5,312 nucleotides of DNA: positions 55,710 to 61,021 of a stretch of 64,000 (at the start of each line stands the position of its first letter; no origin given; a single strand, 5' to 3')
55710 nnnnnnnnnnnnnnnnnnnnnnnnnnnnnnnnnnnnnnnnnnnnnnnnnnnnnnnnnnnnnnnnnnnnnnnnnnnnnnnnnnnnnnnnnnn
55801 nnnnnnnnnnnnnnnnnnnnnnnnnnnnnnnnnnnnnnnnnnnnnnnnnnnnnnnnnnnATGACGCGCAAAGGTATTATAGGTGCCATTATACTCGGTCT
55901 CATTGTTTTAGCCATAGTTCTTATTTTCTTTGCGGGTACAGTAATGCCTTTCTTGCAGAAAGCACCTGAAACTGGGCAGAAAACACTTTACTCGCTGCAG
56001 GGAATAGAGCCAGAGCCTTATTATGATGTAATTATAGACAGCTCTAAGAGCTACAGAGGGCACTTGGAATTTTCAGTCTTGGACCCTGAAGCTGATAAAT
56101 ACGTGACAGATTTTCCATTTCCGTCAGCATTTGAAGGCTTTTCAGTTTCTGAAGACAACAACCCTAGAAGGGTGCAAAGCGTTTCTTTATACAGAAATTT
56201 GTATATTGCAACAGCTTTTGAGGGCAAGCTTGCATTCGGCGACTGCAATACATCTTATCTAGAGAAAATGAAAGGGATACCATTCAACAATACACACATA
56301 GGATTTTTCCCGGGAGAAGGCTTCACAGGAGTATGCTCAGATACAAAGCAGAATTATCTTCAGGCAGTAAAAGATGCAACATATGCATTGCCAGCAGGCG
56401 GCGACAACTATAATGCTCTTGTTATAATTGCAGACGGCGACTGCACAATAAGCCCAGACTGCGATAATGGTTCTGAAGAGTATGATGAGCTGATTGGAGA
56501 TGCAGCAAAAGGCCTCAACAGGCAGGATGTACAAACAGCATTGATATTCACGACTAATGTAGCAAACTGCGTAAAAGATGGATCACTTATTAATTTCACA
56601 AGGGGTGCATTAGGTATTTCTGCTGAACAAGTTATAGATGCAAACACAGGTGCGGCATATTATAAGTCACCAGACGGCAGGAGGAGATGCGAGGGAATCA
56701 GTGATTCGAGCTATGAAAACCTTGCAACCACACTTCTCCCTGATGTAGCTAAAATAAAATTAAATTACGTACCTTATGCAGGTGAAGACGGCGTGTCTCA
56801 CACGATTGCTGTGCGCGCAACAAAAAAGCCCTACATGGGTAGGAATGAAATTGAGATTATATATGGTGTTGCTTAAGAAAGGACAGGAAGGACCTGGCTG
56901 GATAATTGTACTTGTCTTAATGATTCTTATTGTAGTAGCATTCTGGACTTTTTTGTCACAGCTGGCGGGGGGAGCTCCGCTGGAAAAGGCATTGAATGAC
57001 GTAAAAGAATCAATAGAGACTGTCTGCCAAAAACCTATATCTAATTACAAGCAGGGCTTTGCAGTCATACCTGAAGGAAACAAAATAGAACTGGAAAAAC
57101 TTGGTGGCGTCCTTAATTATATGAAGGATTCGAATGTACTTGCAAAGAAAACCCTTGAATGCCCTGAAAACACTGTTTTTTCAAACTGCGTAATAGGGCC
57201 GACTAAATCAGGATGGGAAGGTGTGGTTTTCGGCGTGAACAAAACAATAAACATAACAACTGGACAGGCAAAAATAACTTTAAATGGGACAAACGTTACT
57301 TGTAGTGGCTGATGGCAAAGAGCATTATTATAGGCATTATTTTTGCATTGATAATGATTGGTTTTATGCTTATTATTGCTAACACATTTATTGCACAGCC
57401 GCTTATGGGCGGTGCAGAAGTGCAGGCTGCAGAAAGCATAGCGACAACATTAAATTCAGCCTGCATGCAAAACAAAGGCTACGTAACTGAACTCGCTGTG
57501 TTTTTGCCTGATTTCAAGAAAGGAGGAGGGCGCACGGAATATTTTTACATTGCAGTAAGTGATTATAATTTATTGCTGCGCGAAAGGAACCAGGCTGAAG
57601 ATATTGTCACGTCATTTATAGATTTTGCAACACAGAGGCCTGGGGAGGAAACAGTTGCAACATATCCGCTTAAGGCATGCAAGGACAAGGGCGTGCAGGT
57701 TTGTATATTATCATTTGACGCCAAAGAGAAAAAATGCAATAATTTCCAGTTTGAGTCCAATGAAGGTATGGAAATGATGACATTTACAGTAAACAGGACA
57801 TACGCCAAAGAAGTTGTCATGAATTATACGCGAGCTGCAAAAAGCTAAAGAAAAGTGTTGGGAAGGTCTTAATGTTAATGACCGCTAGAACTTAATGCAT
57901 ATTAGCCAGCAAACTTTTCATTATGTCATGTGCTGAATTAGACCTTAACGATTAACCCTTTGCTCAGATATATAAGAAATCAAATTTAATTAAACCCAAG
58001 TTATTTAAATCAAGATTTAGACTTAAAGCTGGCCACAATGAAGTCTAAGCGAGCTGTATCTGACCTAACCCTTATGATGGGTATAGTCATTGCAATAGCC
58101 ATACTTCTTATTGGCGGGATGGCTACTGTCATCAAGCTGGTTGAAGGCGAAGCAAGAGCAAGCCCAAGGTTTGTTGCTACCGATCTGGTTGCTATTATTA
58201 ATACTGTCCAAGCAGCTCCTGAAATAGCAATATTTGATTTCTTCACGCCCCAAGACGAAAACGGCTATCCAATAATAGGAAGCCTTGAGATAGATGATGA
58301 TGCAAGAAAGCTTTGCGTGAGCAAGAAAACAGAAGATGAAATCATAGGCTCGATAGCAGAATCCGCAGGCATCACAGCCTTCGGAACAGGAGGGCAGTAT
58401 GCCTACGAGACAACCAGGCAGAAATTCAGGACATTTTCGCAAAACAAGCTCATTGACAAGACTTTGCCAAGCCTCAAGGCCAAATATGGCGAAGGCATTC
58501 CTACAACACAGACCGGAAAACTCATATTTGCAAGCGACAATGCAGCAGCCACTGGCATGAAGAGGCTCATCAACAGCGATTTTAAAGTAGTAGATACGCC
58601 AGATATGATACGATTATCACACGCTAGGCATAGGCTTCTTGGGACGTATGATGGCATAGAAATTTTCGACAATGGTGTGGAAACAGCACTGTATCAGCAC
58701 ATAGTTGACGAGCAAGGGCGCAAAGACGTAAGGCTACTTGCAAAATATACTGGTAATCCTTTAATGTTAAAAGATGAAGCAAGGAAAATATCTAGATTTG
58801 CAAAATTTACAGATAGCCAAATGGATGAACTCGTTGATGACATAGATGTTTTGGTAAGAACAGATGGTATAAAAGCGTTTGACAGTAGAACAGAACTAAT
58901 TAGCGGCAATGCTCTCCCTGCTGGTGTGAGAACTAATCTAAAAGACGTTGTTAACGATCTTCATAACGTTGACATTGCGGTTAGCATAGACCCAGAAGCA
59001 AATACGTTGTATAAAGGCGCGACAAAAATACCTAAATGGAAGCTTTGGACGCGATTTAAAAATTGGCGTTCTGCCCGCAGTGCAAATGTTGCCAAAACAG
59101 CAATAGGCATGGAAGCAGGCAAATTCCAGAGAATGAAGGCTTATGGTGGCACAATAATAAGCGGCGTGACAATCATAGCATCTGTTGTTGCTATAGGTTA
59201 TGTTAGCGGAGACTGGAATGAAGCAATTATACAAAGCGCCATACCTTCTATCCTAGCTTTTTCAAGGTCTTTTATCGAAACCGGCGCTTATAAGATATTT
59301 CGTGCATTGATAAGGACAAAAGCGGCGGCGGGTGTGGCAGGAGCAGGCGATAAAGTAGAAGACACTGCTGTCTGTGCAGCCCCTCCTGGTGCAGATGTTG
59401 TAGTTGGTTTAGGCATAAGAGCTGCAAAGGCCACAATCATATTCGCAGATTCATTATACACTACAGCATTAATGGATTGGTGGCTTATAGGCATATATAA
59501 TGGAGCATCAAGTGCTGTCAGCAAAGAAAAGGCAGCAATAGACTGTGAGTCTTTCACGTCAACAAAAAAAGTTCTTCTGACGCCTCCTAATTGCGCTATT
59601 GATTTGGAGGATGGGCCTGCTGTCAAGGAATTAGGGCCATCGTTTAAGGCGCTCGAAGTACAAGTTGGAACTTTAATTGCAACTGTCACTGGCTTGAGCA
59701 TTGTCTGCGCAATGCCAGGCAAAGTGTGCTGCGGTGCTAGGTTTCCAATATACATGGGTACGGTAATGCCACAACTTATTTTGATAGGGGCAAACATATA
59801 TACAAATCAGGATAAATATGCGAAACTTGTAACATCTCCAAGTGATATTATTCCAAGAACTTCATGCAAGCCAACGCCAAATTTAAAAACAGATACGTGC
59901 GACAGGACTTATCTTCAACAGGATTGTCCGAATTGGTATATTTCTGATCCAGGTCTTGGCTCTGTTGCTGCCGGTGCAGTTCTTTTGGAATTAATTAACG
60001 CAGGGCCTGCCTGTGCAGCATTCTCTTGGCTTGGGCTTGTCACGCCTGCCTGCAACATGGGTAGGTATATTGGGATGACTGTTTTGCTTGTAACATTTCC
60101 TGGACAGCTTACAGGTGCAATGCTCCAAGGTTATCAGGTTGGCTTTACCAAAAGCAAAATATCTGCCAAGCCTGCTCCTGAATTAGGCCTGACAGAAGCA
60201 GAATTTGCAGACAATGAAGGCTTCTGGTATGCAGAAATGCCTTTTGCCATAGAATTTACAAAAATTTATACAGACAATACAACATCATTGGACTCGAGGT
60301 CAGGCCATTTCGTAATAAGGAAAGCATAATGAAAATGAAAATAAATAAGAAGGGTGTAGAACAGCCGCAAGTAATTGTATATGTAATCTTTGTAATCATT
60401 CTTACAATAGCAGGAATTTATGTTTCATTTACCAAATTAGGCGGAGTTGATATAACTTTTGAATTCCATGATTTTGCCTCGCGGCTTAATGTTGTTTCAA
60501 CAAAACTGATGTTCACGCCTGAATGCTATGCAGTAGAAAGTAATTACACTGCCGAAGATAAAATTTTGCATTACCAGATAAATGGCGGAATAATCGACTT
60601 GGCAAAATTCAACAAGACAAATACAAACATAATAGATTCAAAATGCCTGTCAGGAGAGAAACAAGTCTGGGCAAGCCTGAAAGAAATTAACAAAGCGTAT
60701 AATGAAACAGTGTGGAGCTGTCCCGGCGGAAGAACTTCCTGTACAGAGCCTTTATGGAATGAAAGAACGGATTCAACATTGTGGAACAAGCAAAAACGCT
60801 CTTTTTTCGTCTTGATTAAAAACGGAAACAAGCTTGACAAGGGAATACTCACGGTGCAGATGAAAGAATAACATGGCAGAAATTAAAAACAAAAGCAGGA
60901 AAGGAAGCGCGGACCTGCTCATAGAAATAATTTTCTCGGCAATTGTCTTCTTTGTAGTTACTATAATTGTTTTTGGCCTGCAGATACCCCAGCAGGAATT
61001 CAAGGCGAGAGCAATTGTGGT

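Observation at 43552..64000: Expanded type IV filament / surface-display locus: ATPase + platform followed by ~14 genes with prepilin-like (class III) N-termini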

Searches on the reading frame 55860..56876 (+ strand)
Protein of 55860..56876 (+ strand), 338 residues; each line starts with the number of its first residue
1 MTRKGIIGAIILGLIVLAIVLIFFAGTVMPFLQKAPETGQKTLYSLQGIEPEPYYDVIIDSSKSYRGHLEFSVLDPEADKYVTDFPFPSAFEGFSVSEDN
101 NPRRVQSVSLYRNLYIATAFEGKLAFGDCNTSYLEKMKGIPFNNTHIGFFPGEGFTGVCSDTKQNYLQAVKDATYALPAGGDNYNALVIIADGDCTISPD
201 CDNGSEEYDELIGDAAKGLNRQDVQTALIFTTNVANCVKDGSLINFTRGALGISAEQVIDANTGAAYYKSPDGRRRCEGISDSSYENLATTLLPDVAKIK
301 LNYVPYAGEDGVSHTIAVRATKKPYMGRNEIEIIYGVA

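Call 5: search_protein_families(library=pfam, proteins=[window:55860-56876:+], max_evalue=0.1)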
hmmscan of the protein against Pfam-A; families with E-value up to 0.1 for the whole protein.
window:55860-56876:+ (338 aa): 0 families

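Call 62: find_homologous_proteins(query=window:55860-56876:+, max_evalue=0.001)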
Query window:55860-56876:+ (338 aa): 2 proteins with E <= 0.001 among 3460 candidates.
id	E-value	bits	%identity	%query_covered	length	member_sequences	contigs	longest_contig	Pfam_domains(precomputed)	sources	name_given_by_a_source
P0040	3.9e-225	764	100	100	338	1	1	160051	-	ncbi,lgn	-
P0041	2.1e-99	351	54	92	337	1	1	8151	-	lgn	-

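Call 65: search_solved_structures(query=A6, max_evalue=10)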
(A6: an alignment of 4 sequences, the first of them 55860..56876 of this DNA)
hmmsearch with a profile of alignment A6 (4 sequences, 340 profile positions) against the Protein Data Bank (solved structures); distinct sequences matched with E-value up to 10: 0.

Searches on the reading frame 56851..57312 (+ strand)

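Call 5: search_protein_families(library=pfam, proteins=[window:56851-57312:+], max_evalue=0.1)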
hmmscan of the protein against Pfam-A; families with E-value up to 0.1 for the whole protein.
window:56851-57312:+ (153 aa): 1 family
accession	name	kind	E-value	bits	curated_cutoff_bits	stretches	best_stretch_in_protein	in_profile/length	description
PF09991.14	DUF2232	-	0.056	13.1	27.8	1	8-60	78-131/290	Predicted membrane protein (DUF2232)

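Call 79: search_protein_families(library=ncbifam, proteins=[window:56863-57312:+], max_evalue=1)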
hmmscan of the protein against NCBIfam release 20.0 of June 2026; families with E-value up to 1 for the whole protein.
window:56863-57312:+ (149 aa): 1 family
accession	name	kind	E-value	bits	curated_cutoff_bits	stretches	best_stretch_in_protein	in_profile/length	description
NF010840.0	PRK14246.1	equivalog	0.013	15.2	425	1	84-138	17-69/257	phosphate ABC transporter ATP-binding protein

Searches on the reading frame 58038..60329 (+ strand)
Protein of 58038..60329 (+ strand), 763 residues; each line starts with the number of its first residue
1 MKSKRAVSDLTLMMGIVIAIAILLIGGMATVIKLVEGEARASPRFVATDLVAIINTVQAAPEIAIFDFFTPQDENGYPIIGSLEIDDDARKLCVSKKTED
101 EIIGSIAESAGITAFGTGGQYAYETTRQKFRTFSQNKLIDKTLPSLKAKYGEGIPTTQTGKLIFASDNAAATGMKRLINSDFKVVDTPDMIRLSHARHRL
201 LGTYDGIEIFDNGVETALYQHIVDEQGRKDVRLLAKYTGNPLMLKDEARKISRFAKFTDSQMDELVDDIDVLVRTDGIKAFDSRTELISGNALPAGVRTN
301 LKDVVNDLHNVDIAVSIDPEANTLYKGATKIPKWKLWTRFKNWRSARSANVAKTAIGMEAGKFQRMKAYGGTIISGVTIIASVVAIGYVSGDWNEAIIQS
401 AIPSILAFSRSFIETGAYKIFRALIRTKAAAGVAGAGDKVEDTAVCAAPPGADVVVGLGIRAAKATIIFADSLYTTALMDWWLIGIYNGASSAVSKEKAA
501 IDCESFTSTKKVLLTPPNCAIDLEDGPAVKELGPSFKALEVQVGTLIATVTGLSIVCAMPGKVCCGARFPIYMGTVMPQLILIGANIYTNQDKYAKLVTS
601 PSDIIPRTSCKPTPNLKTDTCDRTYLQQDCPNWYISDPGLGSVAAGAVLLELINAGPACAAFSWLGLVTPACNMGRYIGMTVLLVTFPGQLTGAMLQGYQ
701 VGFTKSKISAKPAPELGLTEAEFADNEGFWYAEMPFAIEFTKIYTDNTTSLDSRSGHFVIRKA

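Call 5: search_protein_families(library=pfam, proteins=[window:58038-60329:+], max_evalue=0.1)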
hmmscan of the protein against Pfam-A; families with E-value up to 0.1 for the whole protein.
window:58038-60329:+ (763 aa): 0 families

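Call 42: find_homologous_proteins(query=window:58038-60329:+, max_evalue=0.001)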
Query window:58038-60329:+ (763 aa): 9 proteins with E <= 0.001 among 8000 candidates.
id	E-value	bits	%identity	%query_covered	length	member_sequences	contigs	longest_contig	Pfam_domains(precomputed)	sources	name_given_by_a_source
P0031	0.0e+0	1713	100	100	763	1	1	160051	-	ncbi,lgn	-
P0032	2.8e-223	761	49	100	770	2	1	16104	-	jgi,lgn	jgi:hypothetical protein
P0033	4.3e-157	542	39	100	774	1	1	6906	-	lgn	-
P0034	6.3e-89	317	32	56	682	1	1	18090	-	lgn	-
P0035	6.8e-81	290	30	61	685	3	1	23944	-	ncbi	-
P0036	3.2e-79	285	31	62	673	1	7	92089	-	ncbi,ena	-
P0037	1.0e-75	273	32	38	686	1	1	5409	-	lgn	-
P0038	1.8e-47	180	26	100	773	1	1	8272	-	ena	-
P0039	1.7e-36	144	23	97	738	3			-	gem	-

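Call 45: find_encoding_contigs(protein=P0031, flank=10000, max_places=3)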
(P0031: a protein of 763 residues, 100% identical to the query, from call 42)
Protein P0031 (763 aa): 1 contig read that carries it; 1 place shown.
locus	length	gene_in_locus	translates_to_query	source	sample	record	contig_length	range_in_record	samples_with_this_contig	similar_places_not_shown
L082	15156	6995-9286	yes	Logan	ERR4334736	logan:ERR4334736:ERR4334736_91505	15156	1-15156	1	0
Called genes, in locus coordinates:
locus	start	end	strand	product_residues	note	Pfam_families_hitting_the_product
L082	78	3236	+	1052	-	PF24681:Kelch_KLHDC2_KLHL20_DRC7 (faint), PF24981:Beta-prop_ATRN-LZTR1 (faint)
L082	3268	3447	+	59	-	-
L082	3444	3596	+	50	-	-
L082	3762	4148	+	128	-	-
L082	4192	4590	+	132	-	-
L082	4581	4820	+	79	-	-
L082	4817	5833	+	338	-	-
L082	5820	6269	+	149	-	-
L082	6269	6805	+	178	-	-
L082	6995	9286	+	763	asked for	-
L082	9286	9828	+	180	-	-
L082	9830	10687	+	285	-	-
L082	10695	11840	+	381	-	-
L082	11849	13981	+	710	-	-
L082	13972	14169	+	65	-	-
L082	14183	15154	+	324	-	?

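Call 78: predict_structure(alignment_id=A7)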
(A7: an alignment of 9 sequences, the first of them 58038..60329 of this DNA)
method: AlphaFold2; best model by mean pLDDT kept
length: 763 residues; sequences in the alignment: 9
mean_pLDDT: 48.5   pTM: 0.31
mean pLDDT of the five models: 48.5, 46.3, 43.2, 42.6, 40.1
residues with pLDDT >= 90: 0; 70-90: 65; 50-70: 272; < 50: 426
segments of 3 or more residues with pLDDT < 50: 1-6, 111-187, 200-212, 284-301, 314-482, 510-522, 554-569, 600-602, 618-639, 654-674, 695-736, 744-755
pLDDT, mean of each block of 10 residues (from residue 1): 49 69 63 60 71 68 61 56 58 62 55 43 41 37 39 30 33 47 47 54 38 58 68 80 86 80 80 60 47 34 54 45 31 31 31 29 27 37 38 38 34 33 29 34 39 39 38 42 52 62 66 40 57 63 58 45 42 57 62 54 51 49 37 43 56 47 42 49 51 46 37 31 29 40 47 51 52
secondary structure, 60 per line:
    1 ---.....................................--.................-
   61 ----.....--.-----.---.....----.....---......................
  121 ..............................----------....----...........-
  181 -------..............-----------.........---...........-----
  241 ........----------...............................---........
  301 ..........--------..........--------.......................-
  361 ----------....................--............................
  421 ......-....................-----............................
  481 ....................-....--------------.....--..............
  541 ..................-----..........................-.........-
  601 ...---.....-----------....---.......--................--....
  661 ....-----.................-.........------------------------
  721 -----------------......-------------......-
elements in order (helices of 4 or more, strands of 3 or more residues): H4-40 H43-59 E65-69 E82-86 E91-95 H99-150 H161-164 H169-179 H188-201 H213-221 H225-235 H241-248 H259-289 H293-310 H319-328 H337-359 H371-390 H393-426 H428-447 H453-500 E502-505 E520-524 H527-558 H564-589 H591-599 E607-611 H623-626 H630-636 H639-654 H657-664 H670-686 H688-696 E738-743 E757-762

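Call 88: search_protein_families(library=pfam, proteins=[L082:11849-13981:+, L082:14183-15154:+, L082:13972-14169:+], max_evalue=0.1)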
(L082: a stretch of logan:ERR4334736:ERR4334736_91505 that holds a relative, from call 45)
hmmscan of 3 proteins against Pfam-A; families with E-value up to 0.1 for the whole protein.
L082:11849-13981:+ (710 aa): 1 family
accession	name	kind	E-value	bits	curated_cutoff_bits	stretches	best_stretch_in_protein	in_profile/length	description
PF13517.12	FG-GAP_3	-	0.011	16.8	26.9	0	450-485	26-60/61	FG-GAP-like repeat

L082:14183-15154:+ (324 aa): 0 families

L082:13972-14169:+ (65 aa): 2 families
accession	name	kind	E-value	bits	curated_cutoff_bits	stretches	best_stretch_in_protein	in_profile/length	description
PF15013.11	CCSMST1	-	0.0035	17.9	26.1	1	7-35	24-50/74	CCSMST1 family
PF20556.3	DUF6768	-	0.018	15.1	27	1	12-40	40-67/123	Family of unknown function (DUF6768)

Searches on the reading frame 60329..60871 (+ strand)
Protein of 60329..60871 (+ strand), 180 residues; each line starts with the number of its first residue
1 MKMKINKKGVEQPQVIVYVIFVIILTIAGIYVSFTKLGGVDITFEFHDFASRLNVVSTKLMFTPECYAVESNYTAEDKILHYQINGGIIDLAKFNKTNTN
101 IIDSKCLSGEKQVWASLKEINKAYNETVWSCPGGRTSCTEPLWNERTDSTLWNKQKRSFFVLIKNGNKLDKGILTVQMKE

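Call 5: search_protein_families(library=pfam, proteins=[window:60329-60871:+], max_evalue=0.1)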
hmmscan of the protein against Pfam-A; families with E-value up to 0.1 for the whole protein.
window:60329-60871:+ (180 aa): 1 family
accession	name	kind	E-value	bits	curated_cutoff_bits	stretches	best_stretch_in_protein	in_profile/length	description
PF03862.18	SpoVAC_SpoVAEB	-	0.058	14.1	25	1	2-52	25-75/117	SpoVAC/SpoVAEB sporulation membrane protein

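Call 79: search_protein_families(library=ncbifam, proteins=[window:60329-60871:+], max_evalue=1)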
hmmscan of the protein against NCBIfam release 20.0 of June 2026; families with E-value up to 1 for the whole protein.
window:60329-60871:+ (180 aa): 1 family
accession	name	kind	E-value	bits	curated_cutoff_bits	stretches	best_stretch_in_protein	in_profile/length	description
NF038169.1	lachnocin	equivalog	0.18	11.8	40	0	116-128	4-16/42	lachnocin family radical SAM-modified peptide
